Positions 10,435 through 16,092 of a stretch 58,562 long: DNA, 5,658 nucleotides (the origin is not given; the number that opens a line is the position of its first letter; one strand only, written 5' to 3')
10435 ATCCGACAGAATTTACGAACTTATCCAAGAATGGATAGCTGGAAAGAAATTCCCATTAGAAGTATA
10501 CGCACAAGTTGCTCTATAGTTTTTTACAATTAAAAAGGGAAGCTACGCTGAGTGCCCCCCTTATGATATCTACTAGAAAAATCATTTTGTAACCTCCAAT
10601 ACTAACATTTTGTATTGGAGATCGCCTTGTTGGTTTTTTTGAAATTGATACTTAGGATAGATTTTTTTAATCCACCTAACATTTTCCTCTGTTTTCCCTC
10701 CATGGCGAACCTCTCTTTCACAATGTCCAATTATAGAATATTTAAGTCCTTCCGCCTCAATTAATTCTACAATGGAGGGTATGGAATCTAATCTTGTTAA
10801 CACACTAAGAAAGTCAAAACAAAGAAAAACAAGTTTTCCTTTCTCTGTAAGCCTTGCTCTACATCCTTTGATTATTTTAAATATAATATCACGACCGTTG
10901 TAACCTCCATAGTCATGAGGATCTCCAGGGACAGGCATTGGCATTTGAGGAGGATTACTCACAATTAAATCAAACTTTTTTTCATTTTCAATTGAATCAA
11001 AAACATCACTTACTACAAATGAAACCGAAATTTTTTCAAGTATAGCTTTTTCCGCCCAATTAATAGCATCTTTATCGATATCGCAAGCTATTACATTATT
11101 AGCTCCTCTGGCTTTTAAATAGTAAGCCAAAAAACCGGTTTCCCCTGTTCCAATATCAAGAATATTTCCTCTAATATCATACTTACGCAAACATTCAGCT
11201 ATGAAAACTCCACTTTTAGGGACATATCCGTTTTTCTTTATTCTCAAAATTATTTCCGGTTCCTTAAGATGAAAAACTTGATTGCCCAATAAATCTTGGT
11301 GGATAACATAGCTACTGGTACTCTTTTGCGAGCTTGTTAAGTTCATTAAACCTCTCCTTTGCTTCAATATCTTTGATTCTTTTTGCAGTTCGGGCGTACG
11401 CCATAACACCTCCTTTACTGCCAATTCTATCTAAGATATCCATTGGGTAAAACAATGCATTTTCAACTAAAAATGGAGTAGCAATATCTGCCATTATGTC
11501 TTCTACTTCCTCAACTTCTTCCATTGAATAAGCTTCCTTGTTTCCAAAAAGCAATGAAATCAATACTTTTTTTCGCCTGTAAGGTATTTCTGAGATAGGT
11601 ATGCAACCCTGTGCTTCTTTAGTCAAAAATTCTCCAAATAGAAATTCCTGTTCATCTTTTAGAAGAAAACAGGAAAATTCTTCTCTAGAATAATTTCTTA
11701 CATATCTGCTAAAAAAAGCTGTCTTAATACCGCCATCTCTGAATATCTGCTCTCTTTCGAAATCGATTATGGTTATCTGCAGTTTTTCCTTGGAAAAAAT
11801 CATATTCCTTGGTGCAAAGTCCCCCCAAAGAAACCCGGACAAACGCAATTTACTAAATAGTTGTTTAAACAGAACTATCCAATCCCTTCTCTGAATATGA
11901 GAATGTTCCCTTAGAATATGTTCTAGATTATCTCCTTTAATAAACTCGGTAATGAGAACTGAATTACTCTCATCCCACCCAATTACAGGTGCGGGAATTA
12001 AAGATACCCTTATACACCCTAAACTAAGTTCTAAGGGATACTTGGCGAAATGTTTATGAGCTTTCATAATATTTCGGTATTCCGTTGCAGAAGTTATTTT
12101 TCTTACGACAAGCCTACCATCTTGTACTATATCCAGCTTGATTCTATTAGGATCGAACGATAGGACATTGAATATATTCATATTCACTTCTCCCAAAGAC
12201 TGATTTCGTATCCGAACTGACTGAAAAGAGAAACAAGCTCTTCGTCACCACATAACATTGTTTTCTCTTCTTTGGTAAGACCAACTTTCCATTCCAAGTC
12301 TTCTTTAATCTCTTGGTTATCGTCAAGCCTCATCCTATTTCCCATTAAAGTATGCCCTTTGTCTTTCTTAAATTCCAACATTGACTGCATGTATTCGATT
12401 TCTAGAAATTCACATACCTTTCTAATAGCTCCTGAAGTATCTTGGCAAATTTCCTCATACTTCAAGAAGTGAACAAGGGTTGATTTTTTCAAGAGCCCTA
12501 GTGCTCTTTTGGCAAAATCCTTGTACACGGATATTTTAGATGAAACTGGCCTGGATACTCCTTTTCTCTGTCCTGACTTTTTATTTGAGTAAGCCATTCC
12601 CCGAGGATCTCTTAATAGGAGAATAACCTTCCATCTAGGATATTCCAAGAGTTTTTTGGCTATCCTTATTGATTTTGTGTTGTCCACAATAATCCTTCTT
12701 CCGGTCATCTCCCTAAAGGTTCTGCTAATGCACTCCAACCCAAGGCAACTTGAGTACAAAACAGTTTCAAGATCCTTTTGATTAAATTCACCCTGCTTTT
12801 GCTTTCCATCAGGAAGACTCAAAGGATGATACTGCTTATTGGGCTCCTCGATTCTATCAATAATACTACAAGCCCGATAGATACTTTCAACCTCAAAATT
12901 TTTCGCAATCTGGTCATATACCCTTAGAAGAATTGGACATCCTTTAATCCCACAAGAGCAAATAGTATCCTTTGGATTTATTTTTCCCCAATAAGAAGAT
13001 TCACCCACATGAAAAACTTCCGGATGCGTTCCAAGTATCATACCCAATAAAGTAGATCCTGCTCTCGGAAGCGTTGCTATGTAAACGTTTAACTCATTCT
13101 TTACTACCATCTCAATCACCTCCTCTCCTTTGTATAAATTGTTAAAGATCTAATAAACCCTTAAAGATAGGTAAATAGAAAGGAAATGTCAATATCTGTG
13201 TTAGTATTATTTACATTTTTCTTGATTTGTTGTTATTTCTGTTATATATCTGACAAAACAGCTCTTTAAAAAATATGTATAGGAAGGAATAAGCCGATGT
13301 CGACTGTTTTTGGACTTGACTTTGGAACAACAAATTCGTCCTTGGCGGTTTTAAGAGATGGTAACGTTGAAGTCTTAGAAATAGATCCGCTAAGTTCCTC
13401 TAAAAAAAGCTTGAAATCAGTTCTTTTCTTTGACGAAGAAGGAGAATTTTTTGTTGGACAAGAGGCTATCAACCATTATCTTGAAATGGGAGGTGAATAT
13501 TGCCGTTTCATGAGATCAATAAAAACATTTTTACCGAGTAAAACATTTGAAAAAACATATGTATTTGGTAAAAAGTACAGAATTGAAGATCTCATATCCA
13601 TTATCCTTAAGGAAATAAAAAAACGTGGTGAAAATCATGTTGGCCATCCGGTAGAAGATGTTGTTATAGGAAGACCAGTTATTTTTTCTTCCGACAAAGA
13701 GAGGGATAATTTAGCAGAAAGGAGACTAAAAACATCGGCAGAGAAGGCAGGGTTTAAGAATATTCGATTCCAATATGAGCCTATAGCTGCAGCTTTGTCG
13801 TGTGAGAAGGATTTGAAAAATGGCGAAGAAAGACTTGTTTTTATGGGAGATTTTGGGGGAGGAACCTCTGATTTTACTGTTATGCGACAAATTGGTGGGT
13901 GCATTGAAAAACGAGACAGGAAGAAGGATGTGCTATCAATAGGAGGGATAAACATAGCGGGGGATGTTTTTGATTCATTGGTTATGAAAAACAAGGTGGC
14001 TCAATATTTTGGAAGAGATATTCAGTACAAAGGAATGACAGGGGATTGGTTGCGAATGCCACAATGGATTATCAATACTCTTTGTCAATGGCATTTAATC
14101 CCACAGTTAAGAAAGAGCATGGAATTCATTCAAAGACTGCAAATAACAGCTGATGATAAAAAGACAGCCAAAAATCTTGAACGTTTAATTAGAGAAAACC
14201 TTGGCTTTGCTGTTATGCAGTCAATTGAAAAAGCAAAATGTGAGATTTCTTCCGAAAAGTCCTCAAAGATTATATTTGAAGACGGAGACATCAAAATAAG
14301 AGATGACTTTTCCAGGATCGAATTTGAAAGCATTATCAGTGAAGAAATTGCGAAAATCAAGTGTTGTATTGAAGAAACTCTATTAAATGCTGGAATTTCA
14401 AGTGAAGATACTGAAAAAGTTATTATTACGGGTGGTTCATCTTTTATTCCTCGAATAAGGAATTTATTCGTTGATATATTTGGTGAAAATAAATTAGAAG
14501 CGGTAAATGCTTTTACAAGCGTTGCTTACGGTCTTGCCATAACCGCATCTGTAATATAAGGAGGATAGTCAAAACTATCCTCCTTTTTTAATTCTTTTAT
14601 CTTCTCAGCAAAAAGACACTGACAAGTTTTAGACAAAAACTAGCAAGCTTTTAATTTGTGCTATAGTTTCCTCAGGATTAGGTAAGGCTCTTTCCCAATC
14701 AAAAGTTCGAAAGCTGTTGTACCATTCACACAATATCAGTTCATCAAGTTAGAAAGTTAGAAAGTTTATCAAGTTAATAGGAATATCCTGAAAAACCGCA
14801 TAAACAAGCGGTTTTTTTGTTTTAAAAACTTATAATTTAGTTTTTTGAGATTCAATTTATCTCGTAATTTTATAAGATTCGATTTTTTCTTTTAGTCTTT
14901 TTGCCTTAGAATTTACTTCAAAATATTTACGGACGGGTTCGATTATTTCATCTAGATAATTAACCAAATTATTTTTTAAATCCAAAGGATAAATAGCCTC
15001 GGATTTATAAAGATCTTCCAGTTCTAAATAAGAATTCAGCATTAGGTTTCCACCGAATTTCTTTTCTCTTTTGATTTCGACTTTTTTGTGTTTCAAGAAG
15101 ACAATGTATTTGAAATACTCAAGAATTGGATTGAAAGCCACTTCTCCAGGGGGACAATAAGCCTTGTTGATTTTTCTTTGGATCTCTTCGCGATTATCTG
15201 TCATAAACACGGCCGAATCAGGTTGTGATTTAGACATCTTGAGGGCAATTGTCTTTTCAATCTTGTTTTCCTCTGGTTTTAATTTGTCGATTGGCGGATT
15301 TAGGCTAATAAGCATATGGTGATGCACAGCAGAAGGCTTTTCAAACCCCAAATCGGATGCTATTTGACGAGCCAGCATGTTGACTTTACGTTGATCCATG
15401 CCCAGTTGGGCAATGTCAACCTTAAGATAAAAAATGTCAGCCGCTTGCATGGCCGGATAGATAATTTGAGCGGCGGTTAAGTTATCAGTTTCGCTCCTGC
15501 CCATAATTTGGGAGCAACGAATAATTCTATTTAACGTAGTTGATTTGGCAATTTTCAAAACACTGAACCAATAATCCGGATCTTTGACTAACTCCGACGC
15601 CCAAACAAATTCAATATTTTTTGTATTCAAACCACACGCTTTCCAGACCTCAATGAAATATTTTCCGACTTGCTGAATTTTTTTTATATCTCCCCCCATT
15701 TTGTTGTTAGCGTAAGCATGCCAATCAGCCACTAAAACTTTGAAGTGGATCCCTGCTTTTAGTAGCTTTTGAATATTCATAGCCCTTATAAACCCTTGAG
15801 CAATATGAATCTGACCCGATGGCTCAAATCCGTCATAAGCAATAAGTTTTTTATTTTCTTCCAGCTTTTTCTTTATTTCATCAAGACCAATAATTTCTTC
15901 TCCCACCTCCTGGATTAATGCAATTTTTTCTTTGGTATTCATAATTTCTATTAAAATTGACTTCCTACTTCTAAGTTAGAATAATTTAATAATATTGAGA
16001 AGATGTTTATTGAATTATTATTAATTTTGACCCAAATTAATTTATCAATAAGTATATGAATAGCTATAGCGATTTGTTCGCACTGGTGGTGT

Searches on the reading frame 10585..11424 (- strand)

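Call 72: search_protein_families(library=pfam, proteins=[window:10585-11424:-], max_evalue=0.0001)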
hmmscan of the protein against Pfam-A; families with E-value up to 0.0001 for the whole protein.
window:10585-11424:- (280 aa): 7 families
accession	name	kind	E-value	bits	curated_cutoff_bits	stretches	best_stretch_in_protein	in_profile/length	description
PF05175.20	MTS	-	2.4e-14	53.8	23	1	74-224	22-162/170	Methyltransferase small domain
PF13649.12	Methyltransf_25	-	3.2e-09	37.8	27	1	88-156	1-70/97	Methyltransferase domain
PF08241.18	Methyltransf_11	-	1.1e-07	32.8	21.2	1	89-157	1-67/95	Methyltransferase domain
PF13847.12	Methyltransf_31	-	4.8e-07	30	27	1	87-158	6-82/145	Methyltransferase domain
PF06325.19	PrmA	-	6.7e-06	26.2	22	1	87-157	164-233/296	Ribosomal protein L11 methyltransferase (PrmA)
PF08242.18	Methyltransf_12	-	4.6e-05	24.5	30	1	89-157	1-72/98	Methyltransferase domain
PF01728.25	FtsJ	-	7.7e-05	23.1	24.1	0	75-156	9-97/181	FtsJ-like methyltransferase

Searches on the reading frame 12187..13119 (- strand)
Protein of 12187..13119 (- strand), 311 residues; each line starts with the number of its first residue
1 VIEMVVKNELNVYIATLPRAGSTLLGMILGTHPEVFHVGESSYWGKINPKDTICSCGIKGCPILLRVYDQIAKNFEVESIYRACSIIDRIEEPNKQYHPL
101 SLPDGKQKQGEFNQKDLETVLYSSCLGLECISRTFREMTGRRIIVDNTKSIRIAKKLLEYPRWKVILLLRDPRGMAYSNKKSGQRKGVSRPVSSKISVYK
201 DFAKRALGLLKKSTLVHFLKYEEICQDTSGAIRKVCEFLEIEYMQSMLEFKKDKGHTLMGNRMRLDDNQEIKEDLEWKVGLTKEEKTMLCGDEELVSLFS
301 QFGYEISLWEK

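Call 72: search_protein_families(library=pfam, proteins=[window:12187-13119:-], max_evalue=0.0001)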
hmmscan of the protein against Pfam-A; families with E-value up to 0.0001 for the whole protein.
window:12187-13119:- (311 aa): 2 families
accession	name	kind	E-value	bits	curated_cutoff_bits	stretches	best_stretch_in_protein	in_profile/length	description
PF00685.33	Sulfotransfer_1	-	6e-14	52.5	22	1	12-254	4-201/255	Sulfotransferase domain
PF13469.12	Sulfotransfer_3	-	9e-13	49.4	27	1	147-243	111-214/216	Sulfotransferase family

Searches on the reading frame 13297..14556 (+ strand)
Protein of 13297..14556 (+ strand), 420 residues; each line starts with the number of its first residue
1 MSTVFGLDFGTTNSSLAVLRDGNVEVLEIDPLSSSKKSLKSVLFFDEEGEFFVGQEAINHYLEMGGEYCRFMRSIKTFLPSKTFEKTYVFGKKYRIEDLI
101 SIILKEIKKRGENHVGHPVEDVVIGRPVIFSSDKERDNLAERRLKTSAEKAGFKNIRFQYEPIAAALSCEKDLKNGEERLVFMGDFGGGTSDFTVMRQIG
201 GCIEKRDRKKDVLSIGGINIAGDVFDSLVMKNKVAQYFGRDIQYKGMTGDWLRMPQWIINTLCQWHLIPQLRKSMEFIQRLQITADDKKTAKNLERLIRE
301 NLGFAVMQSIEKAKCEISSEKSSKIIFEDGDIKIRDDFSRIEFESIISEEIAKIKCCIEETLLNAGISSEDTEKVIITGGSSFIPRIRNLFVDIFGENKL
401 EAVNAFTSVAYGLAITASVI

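Call 73: search_protein_families(library=pfam, proteins=[window:13297-14556:+], max_evalue=0.0001)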
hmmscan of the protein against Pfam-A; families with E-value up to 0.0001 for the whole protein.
window:13297-14556:+ (420 aa): 2 families
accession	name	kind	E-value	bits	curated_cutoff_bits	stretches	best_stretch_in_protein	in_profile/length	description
PF00012.26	HSP70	-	5.2e-38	131.1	20.6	2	4-232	1-233/599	Hsp70 protein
PF06723.19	MreB_Mbl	-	6e-09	35.6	27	1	103-229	77-184/327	MreB/Mbl protein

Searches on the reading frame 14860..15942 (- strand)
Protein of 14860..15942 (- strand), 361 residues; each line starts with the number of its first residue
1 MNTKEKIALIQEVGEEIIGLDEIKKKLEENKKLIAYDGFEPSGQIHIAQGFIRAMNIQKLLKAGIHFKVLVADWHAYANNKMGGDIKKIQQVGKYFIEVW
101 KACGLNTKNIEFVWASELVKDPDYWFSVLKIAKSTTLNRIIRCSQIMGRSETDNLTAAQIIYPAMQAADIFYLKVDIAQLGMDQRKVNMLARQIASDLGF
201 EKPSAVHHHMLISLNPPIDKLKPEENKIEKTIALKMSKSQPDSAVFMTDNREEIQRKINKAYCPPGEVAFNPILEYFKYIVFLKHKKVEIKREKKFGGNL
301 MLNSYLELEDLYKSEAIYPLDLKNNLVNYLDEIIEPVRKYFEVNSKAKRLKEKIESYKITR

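Call 73: search_protein_families(library=pfam, proteins=[window:14860-15942:-], max_evalue=0.0001)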
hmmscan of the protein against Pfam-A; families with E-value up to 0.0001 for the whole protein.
window:14860-15942:- (361 aa): 1 family
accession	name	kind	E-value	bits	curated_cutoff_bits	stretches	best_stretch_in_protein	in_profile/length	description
PF00579.31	tRNA-synt_1b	-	2.3e-51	175.3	21.1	1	29-332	2-289/292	tRNA synthetases class I (W and Y)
